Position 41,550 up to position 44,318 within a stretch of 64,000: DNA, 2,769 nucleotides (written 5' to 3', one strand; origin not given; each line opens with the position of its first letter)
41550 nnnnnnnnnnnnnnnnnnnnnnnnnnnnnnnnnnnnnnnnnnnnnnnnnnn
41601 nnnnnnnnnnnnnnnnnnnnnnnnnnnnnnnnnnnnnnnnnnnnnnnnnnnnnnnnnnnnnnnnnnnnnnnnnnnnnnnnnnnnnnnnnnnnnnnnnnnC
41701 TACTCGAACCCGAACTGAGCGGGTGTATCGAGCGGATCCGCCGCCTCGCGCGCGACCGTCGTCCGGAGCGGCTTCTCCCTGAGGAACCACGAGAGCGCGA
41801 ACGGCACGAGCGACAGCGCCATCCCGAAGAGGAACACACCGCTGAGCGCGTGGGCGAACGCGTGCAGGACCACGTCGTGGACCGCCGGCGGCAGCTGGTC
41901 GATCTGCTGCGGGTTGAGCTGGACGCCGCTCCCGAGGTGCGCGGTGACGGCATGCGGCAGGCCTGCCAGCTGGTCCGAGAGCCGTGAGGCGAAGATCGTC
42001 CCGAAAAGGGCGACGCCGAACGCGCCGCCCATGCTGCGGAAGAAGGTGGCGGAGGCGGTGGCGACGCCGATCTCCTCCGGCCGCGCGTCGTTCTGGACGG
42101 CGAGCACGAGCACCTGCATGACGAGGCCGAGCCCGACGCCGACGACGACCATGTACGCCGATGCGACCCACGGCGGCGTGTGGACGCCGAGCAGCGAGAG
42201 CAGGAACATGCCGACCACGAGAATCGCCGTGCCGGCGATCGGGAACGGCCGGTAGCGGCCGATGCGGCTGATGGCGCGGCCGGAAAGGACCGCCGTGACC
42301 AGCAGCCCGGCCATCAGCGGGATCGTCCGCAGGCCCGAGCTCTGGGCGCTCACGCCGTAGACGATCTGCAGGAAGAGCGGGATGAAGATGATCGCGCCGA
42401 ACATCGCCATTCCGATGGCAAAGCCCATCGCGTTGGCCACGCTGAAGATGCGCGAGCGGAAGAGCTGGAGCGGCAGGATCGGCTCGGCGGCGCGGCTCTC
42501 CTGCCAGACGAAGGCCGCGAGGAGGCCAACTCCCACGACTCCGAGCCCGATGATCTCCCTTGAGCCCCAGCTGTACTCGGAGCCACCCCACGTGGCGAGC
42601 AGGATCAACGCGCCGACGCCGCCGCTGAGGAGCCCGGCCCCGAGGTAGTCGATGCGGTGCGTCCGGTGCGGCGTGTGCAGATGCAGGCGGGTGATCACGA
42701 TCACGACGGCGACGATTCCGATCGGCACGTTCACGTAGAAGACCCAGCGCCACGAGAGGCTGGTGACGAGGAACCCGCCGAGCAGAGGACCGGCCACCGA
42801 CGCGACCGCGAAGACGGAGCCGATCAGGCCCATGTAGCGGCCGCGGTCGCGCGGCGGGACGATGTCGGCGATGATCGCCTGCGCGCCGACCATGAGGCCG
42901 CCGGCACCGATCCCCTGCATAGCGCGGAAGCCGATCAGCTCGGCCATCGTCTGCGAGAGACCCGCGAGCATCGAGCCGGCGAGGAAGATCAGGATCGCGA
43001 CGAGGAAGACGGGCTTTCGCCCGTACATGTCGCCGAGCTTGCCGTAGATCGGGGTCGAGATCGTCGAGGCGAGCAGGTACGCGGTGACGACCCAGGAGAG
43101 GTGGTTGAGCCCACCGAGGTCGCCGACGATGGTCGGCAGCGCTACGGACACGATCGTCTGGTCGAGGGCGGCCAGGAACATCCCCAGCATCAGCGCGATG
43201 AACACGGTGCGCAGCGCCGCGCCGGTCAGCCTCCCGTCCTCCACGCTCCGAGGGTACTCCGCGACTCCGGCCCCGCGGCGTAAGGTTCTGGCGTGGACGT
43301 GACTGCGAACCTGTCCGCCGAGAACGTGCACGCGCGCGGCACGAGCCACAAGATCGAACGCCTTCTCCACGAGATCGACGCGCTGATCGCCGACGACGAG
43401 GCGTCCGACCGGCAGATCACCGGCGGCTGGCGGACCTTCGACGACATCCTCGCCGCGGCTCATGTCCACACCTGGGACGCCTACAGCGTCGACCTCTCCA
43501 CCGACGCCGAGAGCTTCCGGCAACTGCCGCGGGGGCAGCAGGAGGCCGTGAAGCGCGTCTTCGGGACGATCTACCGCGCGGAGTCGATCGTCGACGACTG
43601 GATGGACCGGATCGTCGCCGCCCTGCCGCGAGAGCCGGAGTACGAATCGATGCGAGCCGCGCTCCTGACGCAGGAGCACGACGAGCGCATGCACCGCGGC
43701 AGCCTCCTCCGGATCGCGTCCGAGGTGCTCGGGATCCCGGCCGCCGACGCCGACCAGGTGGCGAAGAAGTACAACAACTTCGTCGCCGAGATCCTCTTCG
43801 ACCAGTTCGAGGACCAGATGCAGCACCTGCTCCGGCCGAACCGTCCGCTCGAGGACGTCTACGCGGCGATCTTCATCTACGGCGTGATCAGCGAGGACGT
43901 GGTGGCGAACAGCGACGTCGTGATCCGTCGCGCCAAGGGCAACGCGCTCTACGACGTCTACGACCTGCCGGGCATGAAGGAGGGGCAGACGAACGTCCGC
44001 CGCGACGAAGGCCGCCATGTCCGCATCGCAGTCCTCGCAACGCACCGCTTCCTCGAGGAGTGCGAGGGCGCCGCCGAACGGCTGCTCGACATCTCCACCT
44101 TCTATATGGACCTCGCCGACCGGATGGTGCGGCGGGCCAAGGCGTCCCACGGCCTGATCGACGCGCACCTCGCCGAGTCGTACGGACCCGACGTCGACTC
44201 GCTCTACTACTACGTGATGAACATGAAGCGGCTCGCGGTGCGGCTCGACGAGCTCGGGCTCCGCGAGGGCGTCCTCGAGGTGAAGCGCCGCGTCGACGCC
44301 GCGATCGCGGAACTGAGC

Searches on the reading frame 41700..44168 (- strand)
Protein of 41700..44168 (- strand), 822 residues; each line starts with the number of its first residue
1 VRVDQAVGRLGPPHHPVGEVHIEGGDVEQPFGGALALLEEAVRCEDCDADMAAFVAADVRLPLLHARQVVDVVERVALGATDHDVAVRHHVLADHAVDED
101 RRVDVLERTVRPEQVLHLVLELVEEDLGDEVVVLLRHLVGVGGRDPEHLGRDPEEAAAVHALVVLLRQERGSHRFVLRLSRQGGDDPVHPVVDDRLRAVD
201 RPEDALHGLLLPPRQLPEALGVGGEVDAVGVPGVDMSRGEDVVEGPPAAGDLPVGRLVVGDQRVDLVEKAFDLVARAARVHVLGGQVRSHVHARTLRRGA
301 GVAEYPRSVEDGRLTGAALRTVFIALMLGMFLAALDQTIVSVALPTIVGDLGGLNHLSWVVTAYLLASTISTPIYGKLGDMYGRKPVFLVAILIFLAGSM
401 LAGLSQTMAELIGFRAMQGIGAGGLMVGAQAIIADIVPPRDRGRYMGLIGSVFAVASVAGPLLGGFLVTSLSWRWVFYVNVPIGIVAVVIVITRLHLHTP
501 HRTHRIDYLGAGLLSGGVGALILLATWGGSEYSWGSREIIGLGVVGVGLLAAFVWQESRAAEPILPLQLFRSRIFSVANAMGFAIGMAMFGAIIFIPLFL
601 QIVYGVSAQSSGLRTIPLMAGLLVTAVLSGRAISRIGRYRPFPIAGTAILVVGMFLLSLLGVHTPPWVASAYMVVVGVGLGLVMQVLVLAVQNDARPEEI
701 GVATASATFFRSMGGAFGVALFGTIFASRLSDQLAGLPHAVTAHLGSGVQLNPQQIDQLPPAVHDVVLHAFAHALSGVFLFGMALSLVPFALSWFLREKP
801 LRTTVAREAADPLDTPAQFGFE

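Call 18: search_protein_families(library=pfam, proteins=[window:41700-44168:-], max_evalue=0.01)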
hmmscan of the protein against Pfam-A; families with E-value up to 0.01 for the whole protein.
window:41700-44168:- (822 aa): 3 families
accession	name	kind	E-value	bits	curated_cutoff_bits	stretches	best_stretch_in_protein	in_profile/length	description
PF07690.21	MFS_1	-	2.1e-57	195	33.4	1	326-718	1-346/347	Major Facilitator Superfamily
PF06609.19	TRI12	-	1.8e-18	66.8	23.2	1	309-743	32-480/599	Fungal trichothecene efflux pump (TRI12)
PF00083.30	Sugar_tr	-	2.1e-14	53.7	22.3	1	357-491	48-188/452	Sugar (and other) transporter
